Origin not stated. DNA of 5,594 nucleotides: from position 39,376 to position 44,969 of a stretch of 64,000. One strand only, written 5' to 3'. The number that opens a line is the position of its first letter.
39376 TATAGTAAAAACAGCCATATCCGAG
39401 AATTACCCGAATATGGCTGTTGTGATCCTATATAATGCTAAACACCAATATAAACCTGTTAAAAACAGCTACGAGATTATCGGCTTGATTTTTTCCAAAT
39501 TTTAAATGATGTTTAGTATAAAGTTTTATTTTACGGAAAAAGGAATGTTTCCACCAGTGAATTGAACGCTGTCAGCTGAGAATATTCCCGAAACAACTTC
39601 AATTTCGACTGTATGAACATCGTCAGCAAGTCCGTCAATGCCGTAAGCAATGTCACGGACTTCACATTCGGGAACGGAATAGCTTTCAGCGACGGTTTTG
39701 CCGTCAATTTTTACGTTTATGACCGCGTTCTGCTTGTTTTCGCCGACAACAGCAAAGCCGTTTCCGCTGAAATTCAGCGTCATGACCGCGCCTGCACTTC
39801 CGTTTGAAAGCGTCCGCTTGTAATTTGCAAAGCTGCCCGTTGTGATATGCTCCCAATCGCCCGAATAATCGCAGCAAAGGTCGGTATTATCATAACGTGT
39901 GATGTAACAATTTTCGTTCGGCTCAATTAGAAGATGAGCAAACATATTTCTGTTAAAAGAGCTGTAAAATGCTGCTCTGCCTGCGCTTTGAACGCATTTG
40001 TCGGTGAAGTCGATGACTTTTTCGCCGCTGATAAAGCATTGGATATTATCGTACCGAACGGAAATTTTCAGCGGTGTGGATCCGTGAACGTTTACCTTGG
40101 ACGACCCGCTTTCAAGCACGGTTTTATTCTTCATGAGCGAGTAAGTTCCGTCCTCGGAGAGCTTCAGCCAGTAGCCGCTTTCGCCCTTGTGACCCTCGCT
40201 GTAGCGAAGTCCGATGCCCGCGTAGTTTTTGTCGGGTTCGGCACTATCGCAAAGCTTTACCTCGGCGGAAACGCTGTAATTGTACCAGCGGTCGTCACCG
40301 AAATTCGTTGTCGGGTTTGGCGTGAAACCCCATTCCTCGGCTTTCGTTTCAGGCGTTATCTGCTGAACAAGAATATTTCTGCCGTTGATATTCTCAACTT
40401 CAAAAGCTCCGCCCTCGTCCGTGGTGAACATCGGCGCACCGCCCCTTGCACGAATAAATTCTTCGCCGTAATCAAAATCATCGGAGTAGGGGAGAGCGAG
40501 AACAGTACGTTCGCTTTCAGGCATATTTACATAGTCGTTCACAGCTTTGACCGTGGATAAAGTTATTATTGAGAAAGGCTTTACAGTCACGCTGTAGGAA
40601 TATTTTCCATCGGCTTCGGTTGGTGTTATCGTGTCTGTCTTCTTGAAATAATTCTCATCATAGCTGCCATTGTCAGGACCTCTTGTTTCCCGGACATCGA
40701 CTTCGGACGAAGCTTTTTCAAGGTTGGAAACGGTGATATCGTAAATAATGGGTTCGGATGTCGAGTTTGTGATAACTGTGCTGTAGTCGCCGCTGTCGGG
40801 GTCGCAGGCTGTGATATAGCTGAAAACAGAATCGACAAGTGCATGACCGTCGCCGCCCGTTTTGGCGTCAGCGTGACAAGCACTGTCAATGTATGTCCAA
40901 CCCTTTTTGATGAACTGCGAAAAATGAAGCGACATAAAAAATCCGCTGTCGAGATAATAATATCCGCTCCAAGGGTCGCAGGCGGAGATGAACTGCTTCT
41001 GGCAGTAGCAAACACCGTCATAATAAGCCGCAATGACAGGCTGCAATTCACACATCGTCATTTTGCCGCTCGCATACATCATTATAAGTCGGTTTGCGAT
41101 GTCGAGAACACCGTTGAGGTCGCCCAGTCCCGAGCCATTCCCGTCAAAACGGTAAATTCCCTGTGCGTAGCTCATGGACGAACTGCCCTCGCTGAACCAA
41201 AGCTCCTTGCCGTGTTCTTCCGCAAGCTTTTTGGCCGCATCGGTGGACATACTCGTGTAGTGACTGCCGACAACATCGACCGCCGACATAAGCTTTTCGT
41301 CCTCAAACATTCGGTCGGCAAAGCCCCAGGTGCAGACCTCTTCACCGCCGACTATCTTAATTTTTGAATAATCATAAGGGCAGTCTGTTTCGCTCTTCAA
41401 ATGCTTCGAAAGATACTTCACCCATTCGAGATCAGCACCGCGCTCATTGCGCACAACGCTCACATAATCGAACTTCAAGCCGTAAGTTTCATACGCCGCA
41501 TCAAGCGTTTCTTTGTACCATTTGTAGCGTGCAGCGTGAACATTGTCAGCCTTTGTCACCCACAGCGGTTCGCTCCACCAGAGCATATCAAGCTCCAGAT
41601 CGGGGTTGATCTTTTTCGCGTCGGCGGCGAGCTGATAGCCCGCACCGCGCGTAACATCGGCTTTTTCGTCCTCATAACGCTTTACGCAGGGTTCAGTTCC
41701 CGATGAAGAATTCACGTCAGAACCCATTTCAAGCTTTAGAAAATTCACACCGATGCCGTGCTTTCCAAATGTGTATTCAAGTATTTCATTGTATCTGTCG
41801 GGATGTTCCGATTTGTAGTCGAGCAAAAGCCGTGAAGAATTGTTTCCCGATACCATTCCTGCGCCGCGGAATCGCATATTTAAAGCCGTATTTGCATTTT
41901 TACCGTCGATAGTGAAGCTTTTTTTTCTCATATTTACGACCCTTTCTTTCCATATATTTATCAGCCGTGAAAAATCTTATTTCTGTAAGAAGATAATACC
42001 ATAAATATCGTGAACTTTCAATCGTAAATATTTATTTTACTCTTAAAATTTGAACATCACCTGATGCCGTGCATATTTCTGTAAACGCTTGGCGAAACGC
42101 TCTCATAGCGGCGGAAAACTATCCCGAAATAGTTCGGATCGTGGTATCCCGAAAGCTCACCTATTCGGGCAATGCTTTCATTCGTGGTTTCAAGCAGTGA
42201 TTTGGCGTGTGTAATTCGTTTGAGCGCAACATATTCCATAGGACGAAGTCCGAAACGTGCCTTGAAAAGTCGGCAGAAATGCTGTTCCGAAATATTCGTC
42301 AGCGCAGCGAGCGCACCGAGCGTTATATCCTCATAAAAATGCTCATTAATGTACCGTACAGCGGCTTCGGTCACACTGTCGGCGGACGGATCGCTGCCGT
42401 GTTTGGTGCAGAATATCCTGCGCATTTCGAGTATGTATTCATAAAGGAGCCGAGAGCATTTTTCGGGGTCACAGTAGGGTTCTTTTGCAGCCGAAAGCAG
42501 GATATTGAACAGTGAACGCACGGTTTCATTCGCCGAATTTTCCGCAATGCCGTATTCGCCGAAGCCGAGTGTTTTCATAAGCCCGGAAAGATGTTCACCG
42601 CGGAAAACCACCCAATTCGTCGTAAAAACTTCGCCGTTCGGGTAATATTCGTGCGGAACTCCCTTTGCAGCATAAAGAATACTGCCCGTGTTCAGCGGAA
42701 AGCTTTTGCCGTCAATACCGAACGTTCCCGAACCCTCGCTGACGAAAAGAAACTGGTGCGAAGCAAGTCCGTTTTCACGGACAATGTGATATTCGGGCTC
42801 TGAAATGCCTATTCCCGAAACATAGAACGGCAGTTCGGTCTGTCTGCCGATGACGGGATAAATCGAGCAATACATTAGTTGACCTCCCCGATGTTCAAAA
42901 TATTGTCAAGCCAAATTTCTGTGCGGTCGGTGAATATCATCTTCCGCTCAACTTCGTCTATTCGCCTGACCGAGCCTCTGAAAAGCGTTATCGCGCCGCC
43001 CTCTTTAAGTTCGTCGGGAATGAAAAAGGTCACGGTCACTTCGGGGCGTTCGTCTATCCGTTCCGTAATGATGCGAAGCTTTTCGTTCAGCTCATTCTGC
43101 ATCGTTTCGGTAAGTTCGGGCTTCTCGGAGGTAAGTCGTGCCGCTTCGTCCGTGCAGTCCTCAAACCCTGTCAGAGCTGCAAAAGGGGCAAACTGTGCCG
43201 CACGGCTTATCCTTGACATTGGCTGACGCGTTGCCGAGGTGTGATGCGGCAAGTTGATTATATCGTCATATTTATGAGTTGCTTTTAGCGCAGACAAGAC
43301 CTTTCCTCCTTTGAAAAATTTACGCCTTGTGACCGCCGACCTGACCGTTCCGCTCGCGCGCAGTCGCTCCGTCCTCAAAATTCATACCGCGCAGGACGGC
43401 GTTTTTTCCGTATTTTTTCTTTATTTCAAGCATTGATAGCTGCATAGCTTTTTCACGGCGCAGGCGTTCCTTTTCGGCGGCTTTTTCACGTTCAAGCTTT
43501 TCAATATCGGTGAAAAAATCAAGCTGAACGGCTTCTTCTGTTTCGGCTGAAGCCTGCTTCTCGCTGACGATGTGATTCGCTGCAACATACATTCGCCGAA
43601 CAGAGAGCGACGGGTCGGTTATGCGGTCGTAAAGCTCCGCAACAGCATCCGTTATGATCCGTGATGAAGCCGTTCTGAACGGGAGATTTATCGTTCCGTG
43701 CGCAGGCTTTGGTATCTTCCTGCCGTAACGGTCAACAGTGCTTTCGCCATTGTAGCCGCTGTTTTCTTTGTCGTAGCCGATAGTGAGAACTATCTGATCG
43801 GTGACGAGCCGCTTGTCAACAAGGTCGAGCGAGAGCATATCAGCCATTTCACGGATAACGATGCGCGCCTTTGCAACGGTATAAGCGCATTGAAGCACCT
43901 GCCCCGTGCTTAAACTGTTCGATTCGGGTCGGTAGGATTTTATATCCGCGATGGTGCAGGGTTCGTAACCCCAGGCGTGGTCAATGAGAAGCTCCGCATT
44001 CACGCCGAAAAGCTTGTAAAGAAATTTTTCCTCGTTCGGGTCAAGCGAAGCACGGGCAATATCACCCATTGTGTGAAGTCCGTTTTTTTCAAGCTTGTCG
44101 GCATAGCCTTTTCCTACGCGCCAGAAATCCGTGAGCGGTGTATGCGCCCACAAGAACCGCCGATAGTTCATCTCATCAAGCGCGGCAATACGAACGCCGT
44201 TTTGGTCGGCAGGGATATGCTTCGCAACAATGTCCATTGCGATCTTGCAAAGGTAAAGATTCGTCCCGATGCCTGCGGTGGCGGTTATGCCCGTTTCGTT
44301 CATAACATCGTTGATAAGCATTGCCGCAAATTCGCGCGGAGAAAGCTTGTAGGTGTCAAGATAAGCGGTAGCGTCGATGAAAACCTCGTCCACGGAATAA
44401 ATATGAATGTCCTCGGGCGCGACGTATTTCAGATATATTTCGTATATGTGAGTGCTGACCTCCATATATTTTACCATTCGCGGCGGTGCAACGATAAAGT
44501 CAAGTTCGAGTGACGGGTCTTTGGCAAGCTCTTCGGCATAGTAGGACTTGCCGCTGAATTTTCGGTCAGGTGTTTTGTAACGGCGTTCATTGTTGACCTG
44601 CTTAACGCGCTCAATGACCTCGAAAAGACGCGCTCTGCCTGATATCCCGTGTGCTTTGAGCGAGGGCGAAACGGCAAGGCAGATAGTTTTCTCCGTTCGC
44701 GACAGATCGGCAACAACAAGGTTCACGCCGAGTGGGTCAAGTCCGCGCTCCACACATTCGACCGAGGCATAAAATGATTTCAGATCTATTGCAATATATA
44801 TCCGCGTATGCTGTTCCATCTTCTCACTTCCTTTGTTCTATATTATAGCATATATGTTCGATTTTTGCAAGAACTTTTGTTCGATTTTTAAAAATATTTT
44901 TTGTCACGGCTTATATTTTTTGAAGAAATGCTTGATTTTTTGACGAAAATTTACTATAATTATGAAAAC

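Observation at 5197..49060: Family A: dense palindromic MITE/REP-like elements parked at gene 3' ends, with co-varying arms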

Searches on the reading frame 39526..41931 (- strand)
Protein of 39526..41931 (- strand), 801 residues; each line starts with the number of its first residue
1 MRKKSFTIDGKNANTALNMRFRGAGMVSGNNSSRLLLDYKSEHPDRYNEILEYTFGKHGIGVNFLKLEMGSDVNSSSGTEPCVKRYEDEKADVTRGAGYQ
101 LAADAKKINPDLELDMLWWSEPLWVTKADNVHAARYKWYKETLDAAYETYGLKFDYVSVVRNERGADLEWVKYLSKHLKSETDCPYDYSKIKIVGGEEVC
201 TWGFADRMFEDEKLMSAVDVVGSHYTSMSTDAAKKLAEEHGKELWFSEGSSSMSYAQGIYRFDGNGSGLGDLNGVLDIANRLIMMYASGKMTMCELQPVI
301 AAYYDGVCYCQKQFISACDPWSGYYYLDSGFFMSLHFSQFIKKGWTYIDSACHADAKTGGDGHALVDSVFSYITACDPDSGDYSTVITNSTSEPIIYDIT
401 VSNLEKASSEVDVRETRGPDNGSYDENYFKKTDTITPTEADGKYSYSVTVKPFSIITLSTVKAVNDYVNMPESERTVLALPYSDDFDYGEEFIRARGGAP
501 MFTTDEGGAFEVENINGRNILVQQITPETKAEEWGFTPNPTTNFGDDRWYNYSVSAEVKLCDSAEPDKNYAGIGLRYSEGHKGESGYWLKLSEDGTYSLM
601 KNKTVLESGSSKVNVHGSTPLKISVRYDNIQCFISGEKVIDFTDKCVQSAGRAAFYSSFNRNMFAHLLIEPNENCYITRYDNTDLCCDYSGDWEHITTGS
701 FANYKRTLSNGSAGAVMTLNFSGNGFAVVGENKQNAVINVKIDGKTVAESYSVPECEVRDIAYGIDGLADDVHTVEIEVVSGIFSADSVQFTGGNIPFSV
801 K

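Call 15: search_protein_families(library=pfam, proteins=[window:39526-41931:-])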
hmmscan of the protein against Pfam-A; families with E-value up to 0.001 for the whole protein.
window:39526-41931:- (801 aa): 1 family
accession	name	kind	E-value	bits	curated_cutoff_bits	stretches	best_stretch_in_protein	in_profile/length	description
PF02057.21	Glyco_hydro_59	-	1.8e-100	336.5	27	1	21-339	1-294/294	Glycosyl hydrolase family 59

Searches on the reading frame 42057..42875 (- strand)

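Call 71: search_protein_families(library=pfam, proteins=[window:42057-42875:-], max_evalue=0.000001)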
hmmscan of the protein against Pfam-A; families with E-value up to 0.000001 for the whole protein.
window:42057-42875:- (272 aa): 3 families
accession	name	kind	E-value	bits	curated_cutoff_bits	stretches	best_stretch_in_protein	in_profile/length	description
PF12833.13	HTH_18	-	2.4e-19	69.8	33.6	1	189-267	1-79/80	Helix-turn-helix domain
PF00165.29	HTH_AraC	-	2.7e-14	53.3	26.6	0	177-215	2-40/42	Bacterial regulatory helix-turn-helix proteins, AraC family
PF02311.25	AraC_binding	-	8.4e-09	35.7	21.1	1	30-130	15-116/135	AraC-like ligand binding domain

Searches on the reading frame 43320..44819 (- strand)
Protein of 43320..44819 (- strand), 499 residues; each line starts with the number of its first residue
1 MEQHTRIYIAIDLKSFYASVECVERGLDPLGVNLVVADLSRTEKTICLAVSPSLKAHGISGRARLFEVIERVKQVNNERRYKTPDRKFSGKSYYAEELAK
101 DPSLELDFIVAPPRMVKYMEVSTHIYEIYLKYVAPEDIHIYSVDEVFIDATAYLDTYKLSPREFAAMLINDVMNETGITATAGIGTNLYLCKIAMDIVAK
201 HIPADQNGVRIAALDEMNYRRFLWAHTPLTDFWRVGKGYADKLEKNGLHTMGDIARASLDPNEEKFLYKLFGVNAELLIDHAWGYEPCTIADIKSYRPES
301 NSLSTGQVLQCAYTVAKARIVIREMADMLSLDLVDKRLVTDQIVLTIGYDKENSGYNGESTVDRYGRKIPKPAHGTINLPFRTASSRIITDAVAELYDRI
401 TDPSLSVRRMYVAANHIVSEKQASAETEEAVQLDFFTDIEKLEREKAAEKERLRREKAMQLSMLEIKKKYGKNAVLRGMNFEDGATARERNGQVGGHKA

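Call 71: search_protein_families(library=pfam, proteins=[window:43320-44819:-], max_evalue=0.000001)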
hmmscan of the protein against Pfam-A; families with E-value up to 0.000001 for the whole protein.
window:43320-44819:- (499 aa): 2 families
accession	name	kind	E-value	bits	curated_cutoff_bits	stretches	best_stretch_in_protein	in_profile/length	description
PF00817.25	IMS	-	2.2e-24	86.5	23.2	1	11-196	1-148/148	impB/mucB/samB family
PF11799.13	IMS_C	-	6e-10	39.9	20.7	1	301-423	2-105/109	impB/mucB/samB family C-terminal domain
